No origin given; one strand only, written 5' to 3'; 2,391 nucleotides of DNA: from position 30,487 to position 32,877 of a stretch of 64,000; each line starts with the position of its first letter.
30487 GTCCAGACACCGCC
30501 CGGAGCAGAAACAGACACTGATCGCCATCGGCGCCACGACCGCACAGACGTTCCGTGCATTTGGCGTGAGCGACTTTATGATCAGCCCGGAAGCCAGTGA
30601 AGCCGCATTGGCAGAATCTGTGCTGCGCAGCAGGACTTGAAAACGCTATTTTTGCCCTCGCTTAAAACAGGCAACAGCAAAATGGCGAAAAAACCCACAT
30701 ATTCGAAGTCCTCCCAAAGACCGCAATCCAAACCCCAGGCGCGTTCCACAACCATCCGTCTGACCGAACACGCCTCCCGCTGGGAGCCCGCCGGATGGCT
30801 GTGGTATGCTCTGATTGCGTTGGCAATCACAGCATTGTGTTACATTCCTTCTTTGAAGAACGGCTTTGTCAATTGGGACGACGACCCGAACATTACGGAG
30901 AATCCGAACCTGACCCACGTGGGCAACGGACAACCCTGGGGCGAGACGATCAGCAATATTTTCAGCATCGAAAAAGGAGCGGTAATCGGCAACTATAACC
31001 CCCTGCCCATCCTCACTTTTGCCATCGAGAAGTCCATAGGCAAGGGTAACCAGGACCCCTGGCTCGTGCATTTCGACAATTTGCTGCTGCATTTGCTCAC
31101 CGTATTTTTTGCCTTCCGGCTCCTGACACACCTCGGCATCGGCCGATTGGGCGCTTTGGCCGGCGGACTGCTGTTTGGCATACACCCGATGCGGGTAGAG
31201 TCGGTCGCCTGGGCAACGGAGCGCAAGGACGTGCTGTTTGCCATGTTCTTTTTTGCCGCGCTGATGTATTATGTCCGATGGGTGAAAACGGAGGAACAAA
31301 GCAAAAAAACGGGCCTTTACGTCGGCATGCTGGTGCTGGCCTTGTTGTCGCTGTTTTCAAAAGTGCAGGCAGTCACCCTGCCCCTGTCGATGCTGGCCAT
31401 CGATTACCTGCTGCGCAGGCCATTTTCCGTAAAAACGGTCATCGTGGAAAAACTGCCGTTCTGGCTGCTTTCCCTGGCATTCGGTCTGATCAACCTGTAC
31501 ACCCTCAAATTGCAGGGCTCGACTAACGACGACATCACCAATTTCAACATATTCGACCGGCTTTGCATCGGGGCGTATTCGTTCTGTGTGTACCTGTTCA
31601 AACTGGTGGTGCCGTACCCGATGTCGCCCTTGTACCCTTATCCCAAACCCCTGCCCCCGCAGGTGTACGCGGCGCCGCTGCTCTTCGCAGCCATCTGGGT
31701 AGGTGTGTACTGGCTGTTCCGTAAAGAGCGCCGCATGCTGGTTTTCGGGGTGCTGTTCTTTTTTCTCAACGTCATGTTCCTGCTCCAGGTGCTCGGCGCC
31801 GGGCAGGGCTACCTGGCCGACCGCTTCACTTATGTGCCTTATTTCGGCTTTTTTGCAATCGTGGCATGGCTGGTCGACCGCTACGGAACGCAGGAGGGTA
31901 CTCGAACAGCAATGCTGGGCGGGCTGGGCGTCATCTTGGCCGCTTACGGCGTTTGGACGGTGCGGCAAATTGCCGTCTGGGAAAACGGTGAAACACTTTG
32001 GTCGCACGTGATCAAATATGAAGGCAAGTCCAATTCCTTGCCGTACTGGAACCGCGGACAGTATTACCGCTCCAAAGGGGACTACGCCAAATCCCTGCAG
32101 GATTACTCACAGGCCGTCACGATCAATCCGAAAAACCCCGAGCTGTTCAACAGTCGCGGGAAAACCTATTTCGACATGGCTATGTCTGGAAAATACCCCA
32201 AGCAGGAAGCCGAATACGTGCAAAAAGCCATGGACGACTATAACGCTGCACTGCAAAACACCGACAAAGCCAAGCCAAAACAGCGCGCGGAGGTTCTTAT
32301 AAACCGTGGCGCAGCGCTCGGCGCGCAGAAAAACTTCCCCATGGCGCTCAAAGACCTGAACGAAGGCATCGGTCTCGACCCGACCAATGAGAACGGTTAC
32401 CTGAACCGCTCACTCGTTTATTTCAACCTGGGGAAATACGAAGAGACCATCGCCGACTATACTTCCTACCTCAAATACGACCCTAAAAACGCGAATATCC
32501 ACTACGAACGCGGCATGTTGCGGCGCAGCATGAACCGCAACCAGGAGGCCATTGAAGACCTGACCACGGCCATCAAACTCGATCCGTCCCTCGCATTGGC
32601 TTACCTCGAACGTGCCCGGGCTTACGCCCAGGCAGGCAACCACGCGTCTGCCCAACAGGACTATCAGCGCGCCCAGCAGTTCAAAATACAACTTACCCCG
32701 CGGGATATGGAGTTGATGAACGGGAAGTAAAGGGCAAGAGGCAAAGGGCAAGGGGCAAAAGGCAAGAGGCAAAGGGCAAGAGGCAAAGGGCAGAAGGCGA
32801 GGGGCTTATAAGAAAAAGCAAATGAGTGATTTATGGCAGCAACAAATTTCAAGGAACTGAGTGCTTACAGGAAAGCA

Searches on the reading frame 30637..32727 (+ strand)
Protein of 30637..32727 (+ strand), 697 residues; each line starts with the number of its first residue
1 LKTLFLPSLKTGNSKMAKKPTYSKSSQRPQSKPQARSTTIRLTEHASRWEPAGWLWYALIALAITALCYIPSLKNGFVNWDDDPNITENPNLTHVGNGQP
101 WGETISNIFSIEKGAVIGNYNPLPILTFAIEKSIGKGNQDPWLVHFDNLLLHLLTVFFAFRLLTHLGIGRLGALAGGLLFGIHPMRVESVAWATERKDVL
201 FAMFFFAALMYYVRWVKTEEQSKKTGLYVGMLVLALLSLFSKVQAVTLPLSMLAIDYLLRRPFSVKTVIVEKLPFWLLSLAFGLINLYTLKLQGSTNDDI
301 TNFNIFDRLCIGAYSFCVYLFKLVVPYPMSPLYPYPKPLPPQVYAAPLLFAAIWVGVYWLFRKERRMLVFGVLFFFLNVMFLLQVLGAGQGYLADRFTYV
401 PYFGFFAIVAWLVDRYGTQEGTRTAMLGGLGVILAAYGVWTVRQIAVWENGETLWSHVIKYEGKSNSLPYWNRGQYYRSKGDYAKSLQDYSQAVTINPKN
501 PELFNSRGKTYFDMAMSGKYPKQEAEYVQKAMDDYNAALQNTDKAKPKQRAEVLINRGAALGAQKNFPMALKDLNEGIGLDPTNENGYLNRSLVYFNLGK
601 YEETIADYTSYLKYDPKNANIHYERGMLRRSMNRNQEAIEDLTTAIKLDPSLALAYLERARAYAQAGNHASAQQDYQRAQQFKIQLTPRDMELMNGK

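Call 97: search_protein_families(library=pfam, proteins=[window:30637-32727:+], max_evalue=0.00001)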
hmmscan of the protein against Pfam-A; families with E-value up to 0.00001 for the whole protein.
window:30637-32727:+ (697 aa): 10 families
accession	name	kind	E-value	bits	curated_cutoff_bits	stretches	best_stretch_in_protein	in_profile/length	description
PF00515.34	TPR_1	-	4.9e-31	105.7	27.8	1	472-500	6-34/34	Tetratricopeptide repeat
PF13414.12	TPR_11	-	1.5e-28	98.6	26.8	3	474-513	1-40/42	TPR repeat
PF07719.23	TPR_2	-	2.4e-25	87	27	0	470-500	4-34/34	Tetratricopeptide repeat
PF13181.12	TPR_8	-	4.1e-20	70.6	25.7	0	470-500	4-34/34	Tetratricopeptide repeat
PF13431.12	TPR_17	-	8.8e-17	60.4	24.4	0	643-674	3-34/34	Tetratricopeptide repeat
PF13432.12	TPR_16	-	1.2e-11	45.2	32.7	1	623-681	1-59/65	Tetratricopeptide repeat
PF13371.12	TPR_9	-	1.4e-11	44.7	35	0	595-652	5-62/73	Tetratricopeptide repeat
PF13424.12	TPR_12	-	1e-09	38.9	30.1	0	619-680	3-72/77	Tetratricopeptide repeat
PF14559.12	TPR_19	-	5e-08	33.6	25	0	633-674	5-46/68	Tetratricopeptide repeat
PF13428.12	TPR_14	-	1.1e-06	29.2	23.5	0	471-504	5-38/44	Tetratricopeptide repeat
